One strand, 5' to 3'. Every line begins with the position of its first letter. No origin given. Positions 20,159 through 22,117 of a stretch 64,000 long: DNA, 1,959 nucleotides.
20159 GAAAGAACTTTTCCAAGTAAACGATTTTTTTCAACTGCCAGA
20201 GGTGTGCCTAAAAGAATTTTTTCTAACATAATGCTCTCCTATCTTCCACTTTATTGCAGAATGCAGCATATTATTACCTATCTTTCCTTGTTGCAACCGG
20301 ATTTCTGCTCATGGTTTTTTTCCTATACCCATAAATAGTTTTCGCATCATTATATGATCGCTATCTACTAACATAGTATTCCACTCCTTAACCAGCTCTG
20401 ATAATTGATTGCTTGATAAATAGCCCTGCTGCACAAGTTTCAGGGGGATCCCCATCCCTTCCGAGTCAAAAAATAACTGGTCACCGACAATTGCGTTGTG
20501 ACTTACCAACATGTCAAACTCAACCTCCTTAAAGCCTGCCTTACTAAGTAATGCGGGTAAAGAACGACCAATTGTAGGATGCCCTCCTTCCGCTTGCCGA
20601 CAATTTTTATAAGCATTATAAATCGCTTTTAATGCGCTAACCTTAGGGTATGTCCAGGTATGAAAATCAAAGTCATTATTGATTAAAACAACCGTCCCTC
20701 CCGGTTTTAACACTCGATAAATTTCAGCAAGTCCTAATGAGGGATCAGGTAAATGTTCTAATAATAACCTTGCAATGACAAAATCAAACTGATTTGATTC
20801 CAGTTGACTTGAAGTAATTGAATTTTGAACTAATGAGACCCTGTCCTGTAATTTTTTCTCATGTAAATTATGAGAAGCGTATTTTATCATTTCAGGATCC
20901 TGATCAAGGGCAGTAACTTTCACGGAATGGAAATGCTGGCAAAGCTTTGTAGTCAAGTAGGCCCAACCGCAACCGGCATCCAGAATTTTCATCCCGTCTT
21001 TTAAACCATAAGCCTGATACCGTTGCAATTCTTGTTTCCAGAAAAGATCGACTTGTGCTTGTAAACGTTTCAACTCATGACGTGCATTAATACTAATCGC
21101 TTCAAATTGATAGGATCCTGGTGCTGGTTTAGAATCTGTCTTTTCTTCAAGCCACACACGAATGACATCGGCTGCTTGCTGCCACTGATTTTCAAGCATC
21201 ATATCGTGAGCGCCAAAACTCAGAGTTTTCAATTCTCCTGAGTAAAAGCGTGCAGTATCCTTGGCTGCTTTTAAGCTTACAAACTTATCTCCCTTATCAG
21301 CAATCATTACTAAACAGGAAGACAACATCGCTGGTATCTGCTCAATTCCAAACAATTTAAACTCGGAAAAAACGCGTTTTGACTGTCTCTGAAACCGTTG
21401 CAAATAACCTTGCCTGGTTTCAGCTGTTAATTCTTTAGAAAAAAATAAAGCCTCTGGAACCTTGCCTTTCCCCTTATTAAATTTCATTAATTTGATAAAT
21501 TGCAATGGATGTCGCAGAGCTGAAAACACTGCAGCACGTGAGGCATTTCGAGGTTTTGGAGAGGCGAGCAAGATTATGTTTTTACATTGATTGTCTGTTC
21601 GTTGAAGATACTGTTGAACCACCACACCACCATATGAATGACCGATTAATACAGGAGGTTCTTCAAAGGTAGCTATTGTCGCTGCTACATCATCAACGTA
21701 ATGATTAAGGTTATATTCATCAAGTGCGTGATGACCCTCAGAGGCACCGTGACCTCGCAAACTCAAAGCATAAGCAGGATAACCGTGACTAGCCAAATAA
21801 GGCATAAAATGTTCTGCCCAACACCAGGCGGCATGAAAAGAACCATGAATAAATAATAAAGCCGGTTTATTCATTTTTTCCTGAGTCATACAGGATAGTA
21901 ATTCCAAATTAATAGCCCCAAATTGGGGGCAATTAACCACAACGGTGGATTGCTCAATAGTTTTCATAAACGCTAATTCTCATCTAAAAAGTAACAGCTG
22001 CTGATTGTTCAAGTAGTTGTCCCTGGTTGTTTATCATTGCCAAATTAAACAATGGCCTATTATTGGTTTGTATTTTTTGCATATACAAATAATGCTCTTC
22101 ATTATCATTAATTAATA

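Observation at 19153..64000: ~45 kb trans-AT polyketide synthase assembly line, apparently complete except for its upstream edge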

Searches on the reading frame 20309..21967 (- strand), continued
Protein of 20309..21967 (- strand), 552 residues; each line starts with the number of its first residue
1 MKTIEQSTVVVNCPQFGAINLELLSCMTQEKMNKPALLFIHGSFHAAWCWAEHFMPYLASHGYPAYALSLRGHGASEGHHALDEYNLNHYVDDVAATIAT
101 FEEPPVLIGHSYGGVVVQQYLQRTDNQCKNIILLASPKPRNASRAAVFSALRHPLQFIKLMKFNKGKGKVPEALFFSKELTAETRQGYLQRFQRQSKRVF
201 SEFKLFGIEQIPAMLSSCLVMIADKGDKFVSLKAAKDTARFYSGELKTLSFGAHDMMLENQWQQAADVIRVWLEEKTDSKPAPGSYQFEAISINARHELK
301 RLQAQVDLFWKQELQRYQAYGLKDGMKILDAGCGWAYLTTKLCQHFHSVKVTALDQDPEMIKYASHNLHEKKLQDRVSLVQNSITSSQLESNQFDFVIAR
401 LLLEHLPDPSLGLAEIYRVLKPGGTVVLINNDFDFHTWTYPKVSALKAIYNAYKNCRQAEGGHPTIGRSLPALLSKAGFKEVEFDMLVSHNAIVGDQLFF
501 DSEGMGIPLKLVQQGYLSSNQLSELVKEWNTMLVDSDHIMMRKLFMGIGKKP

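Call 84: search_protein_families(library=pfam, proteins=[P0366, P0368, P0369, P0370, P0374, P0375, P0376, P0379, P0365], max_evalue=0.00001)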
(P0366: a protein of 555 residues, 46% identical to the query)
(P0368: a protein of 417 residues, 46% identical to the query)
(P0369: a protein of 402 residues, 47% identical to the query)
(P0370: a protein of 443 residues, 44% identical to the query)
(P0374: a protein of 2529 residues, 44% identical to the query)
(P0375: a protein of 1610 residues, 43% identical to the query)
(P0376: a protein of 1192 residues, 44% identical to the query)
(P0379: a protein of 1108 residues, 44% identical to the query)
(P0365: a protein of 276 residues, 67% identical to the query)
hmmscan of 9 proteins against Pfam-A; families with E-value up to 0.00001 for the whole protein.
P0366 (555 aa): 10 families
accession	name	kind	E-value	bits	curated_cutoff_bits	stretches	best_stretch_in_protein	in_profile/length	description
PF00698.26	Acyl_transf_1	-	8.2e-40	137.7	32.7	1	3-279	1-281/319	Acyl transferase domain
PF08241.18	Methyltransf_11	-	1.6e-22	80.4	21.2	1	335-432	2-95/95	Methyltransferase domain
PF13847.12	Methyltransf_31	-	1.6e-21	76.9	27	1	328-440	2-114/145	Methyltransferase domain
PF13649.12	Methyltransf_25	-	2.2e-20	73.6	27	1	333-428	1-97/97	Methyltransferase domain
PF08242.18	Methyltransf_12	-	2.5e-18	67.1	30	1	334-429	1-97/98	Methyltransferase domain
PF13489.12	Methyltransf_23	-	1.1e-15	58.1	27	1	314-486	8-162/164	Methyltransferase domain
PF01209.24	Ubie_methyltran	-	5.2e-15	55.9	20.1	1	310-458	30-170/233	ubiE/COQ5 methyltransferase family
PF00891.24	Methyltransf_2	-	5.9e-09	36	22.3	1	296-461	31-189/210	O-methyltransferase domain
PF05175.20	MTS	-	4.1e-08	33.5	23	1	332-403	34-104/170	Methyltransferase small domain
PF00398.26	RrnaAD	-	1e-07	31.7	24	1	327-395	28-92/263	Ribosomal RNA adenine dimethylase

P0368 (417 aa): 7 families
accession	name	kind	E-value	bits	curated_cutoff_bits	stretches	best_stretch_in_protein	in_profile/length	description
PF08241.18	Methyltransf_11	-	1.5e-24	86.9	21.2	1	50-148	1-95/95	Methyltransferase domain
PF13489.12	Methyltransf_23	-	2.5e-21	76.5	27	1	37-202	12-162/164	Methyltransferase domain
PF13847.12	Methyltransf_31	-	1.2e-20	74.1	27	1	44-155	2-114/145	Methyltransferase domain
PF13649.12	Methyltransf_25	-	4e-20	72.7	27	1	50-144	2-97/97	Methyltransferase domain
PF08242.18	Methyltransf_12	-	1e-18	68.3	30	1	50-145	1-97/98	Methyltransferase domain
PF01209.24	Ubie_methyltran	-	9e-10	38.7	20.1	1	26-150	30-153/233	ubiE/COQ5 methyltransferase family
PF05175.20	MTS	-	4.5e-07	30.1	23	1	45-119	31-104/170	Methyltransferase small domain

P0369 (402 aa): 8 families
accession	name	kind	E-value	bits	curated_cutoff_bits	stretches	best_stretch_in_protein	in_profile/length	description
PF13847.12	Methyltransf_31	-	2.2e-20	73.2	27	1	44-152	2-113/145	Methyltransferase domain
PF08241.18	Methyltransf_11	-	4.1e-19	69.5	21.2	1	50-148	1-95/95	Methyltransferase domain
PF13649.12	Methyltransf_25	-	1.6e-17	64.4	27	1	49-144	1-97/97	Methyltransferase domain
PF13489.12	Methyltransf_23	-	5.2e-16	59.3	27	1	39-162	14-124/164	Methyltransferase domain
PF08242.18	Methyltransf_12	-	3.1e-14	53.9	30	1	50-144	1-96/98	Methyltransferase domain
PF00550.31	PP-binding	-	2e-10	41.2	20.8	1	314-375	3-64/67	Phosphopantetheine attachment site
PF01209.24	Ubie_methyltran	-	7.7e-10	38.9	20.1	1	27-150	31-153/233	ubiE/COQ5 methyltransferase family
PF23297.2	ACP_SdgA_C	-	4.5e-08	33.5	27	1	317-390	18-91/95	Highly reducing polyketide synthase sdgA, C-terminal ACP domain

P0370 (443 aa): 9 families
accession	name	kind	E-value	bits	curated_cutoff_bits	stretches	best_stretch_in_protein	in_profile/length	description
PF08241.18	Methyltransf_11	-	4.2e-21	75.8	21.2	1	50-149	1-95/95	Methyltransferase domain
PF13649.12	Methyltransf_25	-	4.1e-20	72.7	27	1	49-145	1-97/97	Methyltransferase domain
PF13847.12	Methyltransf_31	-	7.5e-20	71.5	27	1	45-167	3-125/145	Methyltransferase domain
PF13489.12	Methyltransf_23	-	4.4e-17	62.7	27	1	39-203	14-162/164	Methyltransferase domain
PF08242.18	Methyltransf_12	-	8e-16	59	30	1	50-147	1-98/98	Methyltransferase domain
PF01209.24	Ubie_methyltran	-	1.1e-11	45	20.1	1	30-152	34-154/233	ubiE/COQ5 methyltransferase family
PF05175.20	MTS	-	7.1e-08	32.7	23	1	48-154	34-143/170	Methyltransferase small domain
PF00398.26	RrnaAD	-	9.6e-08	31.9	24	1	47-112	32-92/263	Ribosomal RNA adenine dimethylase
PF00550.31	PP-binding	-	1.6e-06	28.7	20.8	1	319-385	4-67/67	Phosphopantetheine attachment site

P0374 (2529 aa): 20 families
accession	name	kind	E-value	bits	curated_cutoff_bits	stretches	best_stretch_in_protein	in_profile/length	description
PF00109.32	ketoacyl-synt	-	4.3e-162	538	20.8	2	455-701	3-252/252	Beta-ketoacyl synthase, N-terminal domain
PF02801.28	Ketoacyl-synt_C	-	2.1e-83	276.6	20.8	2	2276-2393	1-118/119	Beta-ketoacyl synthase, C-terminal domain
PF08659.16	KR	-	5.6e-48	163.7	22.6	1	1618-1799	1-179/180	KR domain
PF14765.12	PS-DH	-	3.2e-28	98.8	23.7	1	1200-1360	2-165/166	Polyketide synthase dehydratase N-terminal domain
PF21394.3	Beta-ketacyl_N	-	5.4e-26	91.6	26.9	1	1400-1556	2-155/170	Beta-ketoacyl synthase-like, N-terminal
PF00550.31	PP-binding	-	6.5e-26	90.8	20.8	2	1889-1951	2-64/67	Phosphopantetheine attachment site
PF16197.11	KAsynt_C_assoc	-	6e-25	88.2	33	2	830-934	2-102/111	Ketoacyl-synthetase C-terminal extension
PF08241.18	Methyltransf_11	-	6.7e-19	68.8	21.2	1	55-152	2-95/95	Methyltransferase domain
PF21089.3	PKS_DH_N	-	7.8e-18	64.8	27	1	1073-1169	1-102/103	Polyketide synthase dehydratase domain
PF22621.2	CurL-like_PKS_C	-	1.8e-17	63.4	27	1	894-957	2-64/64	CurL-like, PKS C-terminal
PF22336.2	RhiE-like_linker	-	8.8e-17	61.3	27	1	897-963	2-66/67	RhiE-like, KS-MAT linker domain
PF08242.18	Methyltransf_12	-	2.4e-16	60.7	30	1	54-148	1-96/98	Methyltransferase domain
PF13649.12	Methyltransf_25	-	1.4e-15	58.2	27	1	53-148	1-97/97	Methyltransferase domain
PF00108.29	Thiolase_N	-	7.4e-14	52.2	26.4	1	612-653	74-115/260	Thiolase, N-terminal domain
PF13489.12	Methyltransf_23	-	4.9e-13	49.6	27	1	40-159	14-123/164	Methyltransferase domain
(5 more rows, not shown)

P0375 (1610 aa): 9 families
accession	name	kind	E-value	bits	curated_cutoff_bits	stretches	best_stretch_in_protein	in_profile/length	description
PF00668.25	Condensation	-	9.2e-91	305.2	30.6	1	415-860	4-444/456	Condensation domain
PF00550.31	PP-binding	-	1.3e-26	93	20.8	2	313-379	1-67/67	Phosphopantetheine attachment site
PF08241.18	Methyltransf_11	-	1.4e-22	80.5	21.2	1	50-147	1-94/95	Methyltransferase domain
PF13649.12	Methyltransf_25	-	3.2e-20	73.1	27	1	49-144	1-97/97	Methyltransferase domain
PF13847.12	Methyltransf_31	-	5.7e-17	62.2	27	1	44-152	2-113/145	Methyltransferase domain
PF08242.18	Methyltransf_12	-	2.7e-16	60.5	30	1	50-145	1-97/98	Methyltransferase domain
PF13489.12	Methyltransf_23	-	2.8e-16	60.1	27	1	40-200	16-160/164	Methyltransferase domain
PF01209.24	Ubie_methyltran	-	5.4e-11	42.7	20.1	1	31-150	35-153/233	ubiE/COQ5 methyltransferase family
PF23297.2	ACP_SdgA_C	-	2.5e-07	31.1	27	1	309-386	9-86/95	Highly reducing polyketide synthase sdgA, C-terminal ACP domain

P0376 (1192 aa): 14 families
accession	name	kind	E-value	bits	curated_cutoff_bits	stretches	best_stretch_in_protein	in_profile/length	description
PF00109.32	ketoacyl-synt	-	7e-83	278.5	20.8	1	422-668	3-252/252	Beta-ketoacyl synthase, N-terminal domain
PF02801.28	Ketoacyl-synt_C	-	2.5e-39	134.4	20.8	1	677-793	2-118/119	Beta-ketoacyl synthase, C-terminal domain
PF08241.18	Methyltransf_11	-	1.5e-18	67.6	21.2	1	50-148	1-95/95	Methyltransferase domain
PF21089.3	PKS_DH_N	-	1.3e-16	60.9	27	1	1069-1173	1-103/103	Polyketide synthase dehydratase domain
PF13649.12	Methyltransf_25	-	1.9e-16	60.9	27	1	49-143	1-96/97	Methyltransferase domain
PF22336.2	RhiE-like_linker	-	5.4e-16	58.8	27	1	863-943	1-67/67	RhiE-like, KS-MAT linker domain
PF13489.12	Methyltransf_23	-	6.3e-16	59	27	1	38-201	13-161/164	Methyltransferase domain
PF08242.18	Methyltransf_12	-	7.8e-15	55.8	30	1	50-144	1-96/98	Methyltransferase domain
PF13847.12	Methyltransf_31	-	6.7e-14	52.2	27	1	44-152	2-113/145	Methyltransferase domain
PF16197.11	KAsynt_C_assoc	-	7.1e-12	46.2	33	1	797-881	2-82/111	Ketoacyl-synthetase C-terminal extension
PF22621.2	CurL-like_PKS_C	-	5.1e-11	42.8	27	1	860-936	1-64/64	CurL-like, PKS C-terminal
PF01209.24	Ubie_methyltran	-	1.3e-07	31.7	20.1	1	38-146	40-149/233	ubiE/COQ5 methyltransferase family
PF00398.26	RrnaAD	-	5.3e-07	29.4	24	1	43-114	28-95/263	Ribosomal RNA adenine dimethylase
PF00108.29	Thiolase_N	-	3.1e-06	27.2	26.4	1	580-627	75-122/260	Thiolase, N-terminal domain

P0379 (1108 aa): 14 families
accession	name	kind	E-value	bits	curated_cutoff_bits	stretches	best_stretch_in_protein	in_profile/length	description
PF00109.32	ketoacyl-synt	-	3.5e-84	282.8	20.8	1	417-660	3-252/252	Beta-ketoacyl synthase, N-terminal domain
PF02801.28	Ketoacyl-synt_C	-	7.9e-40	136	20.8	1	668-782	1-118/119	Beta-ketoacyl synthase, C-terminal domain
PF21089.3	PKS_DH_N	-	3.8e-19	69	27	1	1023-1106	1-82/103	Polyketide synthase dehydratase domain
PF08241.18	Methyltransf_11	-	5.6e-15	56.2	21.2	1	54-152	1-95/95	Methyltransferase domain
PF13847.12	Methyltransf_31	-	6.1e-15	55.6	27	1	48-156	2-113/145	Methyltransferase domain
PF16197.11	KAsynt_C_assoc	-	1.6e-14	54.6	33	1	786-887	2-99/111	Ketoacyl-synthetase C-terminal extension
PF22621.2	CurL-like_PKS_C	-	4.3e-14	52.7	27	1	849-912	1-64/64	CurL-like, PKS C-terminal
PF08242.18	Methyltransf_12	-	7.1e-13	49.6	30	1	54-149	1-97/98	Methyltransferase domain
PF13649.12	Methyltransf_25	-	4.9e-12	46.8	27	1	53-148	1-97/97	Methyltransferase domain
PF22336.2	RhiE-like_linker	-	4.9e-12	46.1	27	1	852-917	1-65/67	RhiE-like, KS-MAT linker domain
PF00550.31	PP-binding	-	9.2e-12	45.5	20.8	1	324-388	2-67/67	Phosphopantetheine attachment site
PF13489.12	Methyltransf_23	-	9.5e-11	42.1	27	1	30-207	4-163/164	Methyltransferase domain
PF01209.24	Ubie_methyltran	-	1.4e-06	28.3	20.1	1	13-154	9-153/233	ubiE/COQ5 methyltransferase family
PF00108.29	Thiolase_N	-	7.9e-06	25.9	26.4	0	571-614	74-117/260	Thiolase, N-terminal domain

P0365 (276 aa): 4 families
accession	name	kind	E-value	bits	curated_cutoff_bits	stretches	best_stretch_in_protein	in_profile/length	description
PF12697.13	Abhydrolase_6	-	1.8e-24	88.1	26.3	1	37-267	1-216/217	Alpha/beta hydrolase family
PF00561.26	Abhydrolase_1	-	5.2e-21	75.9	25.8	1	36-138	2-104/245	alpha/beta hydrolase fold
PF12146.15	Hydrolase_4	-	4.1e-17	62.7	27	1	33-136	3-109/239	Serine aminopeptidase, S33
PF06821.19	Ser_hydrolase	-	2.7e-08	34.3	22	1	79-152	31-95/172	Serine hydrolase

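Call 90: list_cluster_members(proteins=[P0371, P0385, P0386, P0391, P0400, P0402, P0412, P0366, P0365, P0367])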
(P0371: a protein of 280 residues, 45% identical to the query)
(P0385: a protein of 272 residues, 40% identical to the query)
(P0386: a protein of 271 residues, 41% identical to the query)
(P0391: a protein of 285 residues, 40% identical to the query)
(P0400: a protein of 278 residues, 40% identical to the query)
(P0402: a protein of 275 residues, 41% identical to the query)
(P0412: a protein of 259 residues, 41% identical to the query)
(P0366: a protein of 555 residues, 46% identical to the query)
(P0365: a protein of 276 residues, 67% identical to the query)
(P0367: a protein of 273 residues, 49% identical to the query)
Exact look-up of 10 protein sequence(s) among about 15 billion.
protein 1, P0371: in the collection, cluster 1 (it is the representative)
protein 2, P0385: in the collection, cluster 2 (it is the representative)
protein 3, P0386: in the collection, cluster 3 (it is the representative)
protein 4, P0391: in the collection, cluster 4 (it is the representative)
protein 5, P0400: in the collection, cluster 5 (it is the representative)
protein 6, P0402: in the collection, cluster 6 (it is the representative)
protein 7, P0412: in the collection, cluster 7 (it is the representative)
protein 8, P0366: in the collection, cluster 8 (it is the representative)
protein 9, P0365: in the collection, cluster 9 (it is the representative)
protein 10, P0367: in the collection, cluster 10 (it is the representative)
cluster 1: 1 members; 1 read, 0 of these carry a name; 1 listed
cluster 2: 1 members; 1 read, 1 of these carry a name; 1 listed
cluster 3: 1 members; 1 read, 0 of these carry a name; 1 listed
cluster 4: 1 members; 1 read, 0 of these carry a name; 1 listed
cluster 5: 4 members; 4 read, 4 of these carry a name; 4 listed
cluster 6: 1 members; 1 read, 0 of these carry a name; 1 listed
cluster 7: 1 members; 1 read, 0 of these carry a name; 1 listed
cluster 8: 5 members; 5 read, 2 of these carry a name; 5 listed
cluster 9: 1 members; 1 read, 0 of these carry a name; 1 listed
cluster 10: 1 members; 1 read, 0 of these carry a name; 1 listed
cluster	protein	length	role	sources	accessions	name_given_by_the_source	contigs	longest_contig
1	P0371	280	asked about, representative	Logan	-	-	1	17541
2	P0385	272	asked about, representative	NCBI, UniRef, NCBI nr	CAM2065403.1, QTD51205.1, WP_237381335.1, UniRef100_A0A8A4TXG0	Methyltransferase domain-containing protein [Sulfidibacter corallicola] | Methyltransferase domain-containing protein n=1 Tax=Sulfidibacter corallicola ...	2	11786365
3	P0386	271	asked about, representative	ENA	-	-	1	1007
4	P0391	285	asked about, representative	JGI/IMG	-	-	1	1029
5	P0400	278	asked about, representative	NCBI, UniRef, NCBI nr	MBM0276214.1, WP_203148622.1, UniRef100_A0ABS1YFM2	methyltransferase domain-containing protein [Micromonospora tarensis] | Methyltransferase domain-containing protein n=1 Tax=Micromonospora tarensis TaxID=2806100 ...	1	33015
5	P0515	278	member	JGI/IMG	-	ubiquinone/menaquinone biosynthesis C-methylase UbiE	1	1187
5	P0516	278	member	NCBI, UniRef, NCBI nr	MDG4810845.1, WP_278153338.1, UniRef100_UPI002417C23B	methyltransferase domain-containing protein [Micromonospora sp. WMMD1120] | methyltransferase domain-containing protein n=1 Tax=Micromonospora sp. WMMD1120 ...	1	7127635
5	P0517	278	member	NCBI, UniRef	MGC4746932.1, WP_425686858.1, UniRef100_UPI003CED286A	methyltransferase domain-containing protein [Micromonospora sp. DT201] | methyltransferase domain-containing protein n=1 Tax=Micromonospora sp. DT201 ...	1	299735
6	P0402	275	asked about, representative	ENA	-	-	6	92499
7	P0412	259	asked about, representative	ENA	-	-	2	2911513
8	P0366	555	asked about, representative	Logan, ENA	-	-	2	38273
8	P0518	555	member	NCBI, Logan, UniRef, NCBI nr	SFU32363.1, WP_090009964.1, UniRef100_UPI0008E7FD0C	malonyl CoA-acyl carrier protein transacylase [Clostridium sp. DSM 8431] | ACP S-malonyltransferase n=1 Tax=Clostridium sp. DSM 8431 TaxID=1761781 ... | ACP S-malonyltransferase [Clostridium sp. DSM 8431]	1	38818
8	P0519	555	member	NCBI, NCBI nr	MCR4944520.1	MAG: ACP S-malonyltransferase [Clostridium sp.] | ACP S-malonyltransferase [Clostridium sp.]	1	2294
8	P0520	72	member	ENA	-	-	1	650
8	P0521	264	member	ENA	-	-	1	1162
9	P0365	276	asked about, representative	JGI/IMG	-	-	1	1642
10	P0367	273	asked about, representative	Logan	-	-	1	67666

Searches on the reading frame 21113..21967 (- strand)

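Call 99: search_protein_families(library=ncbifam, proteins=[window:21113-21967:-], max_evalue=0.001)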
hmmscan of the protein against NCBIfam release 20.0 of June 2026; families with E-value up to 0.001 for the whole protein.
window:21113-21967:- (285 aa): 19 families
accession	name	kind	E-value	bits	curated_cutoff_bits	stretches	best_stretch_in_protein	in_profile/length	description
NF050089.1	i_nPHAscl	equivalog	2.2e-12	46.6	300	1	29-137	13-118/288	intracellular short-chain-length polyhydroxyalkanoate depolymerase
NF011457.0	PRK14875.1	equivalog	7.2e-10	38.4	307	1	14-136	112-231/372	acetoin dehydrogenase dihydrolipoyllysine-residue acetyltransferase subunit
NF004514.1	PRK05855.1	equivalog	2.5e-09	36.2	455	1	24-126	12-114/578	SDR family oxidoreductase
TIGR03695.1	menH_SHCHC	equivalog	4.2e-08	32.9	208.55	1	34-136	2-104/252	2-succinyl-6-hydroxy-2,4-cyclohexadiene-1-carboxylate synthase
TIGR03056.1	bchO_mg_che_rel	equivalog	5.6e-08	32.1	172.55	1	32-124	26-116/278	alpha/beta fold hydrolase BchO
TIGR01738.1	bioH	equivalog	1.1e-06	28.5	206.95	1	35-137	5-99/245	pimeloyl-ACP methyl ester esterase BioH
NF041759.1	mac_hydro_EstT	equivalog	1.1e-06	28.1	450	1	30-136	18-126/278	macrolide hydrolase EstT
NF002938.0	PRK03592.1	equivalog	1.3e-05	24.7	241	1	29-136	25-129/298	haloalkane dehalogenase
NF051487.1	bifunc_PcaCD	exception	1.9e-05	24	430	1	67-135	203-270/413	bifunctional 4-carboxymuconolactone decarboxylase/3-oxoadipate enol-lactonase PcaCD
NF052610.1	macro_16_ester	equivalog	2.9e-05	23.6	420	1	31-137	20-128/281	alpha/beta fold macrolide esterase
NF008340.0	PRK11126.1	equivalog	5.8e-05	22.4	261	1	28-130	8-106/255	2-succinyl-6-hydroxy-2,4-cyclohexadiene-1-carboxylate synthase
TIGR02427.1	protocat_pcaD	equivalog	7.5e-05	22.2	255.85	1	29-136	8-112/251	3-oxoadipate enol-lactonase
NF051488.1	bifunc_PcaDC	exception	7.6e-05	22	390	1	43-136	20-111/375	bifunctional 3-oxoadipate enol-lactonase/4-carboxymuconolactone decarboxylase PcaDC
NF058580.1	lipase_V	equivalog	0.0001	22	300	1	28-136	19-117/230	EstV family lipase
NF052543.1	PhlpBipLPA4030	equivalog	0.00025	20.4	450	1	25-140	61-182/312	phospholipase BipL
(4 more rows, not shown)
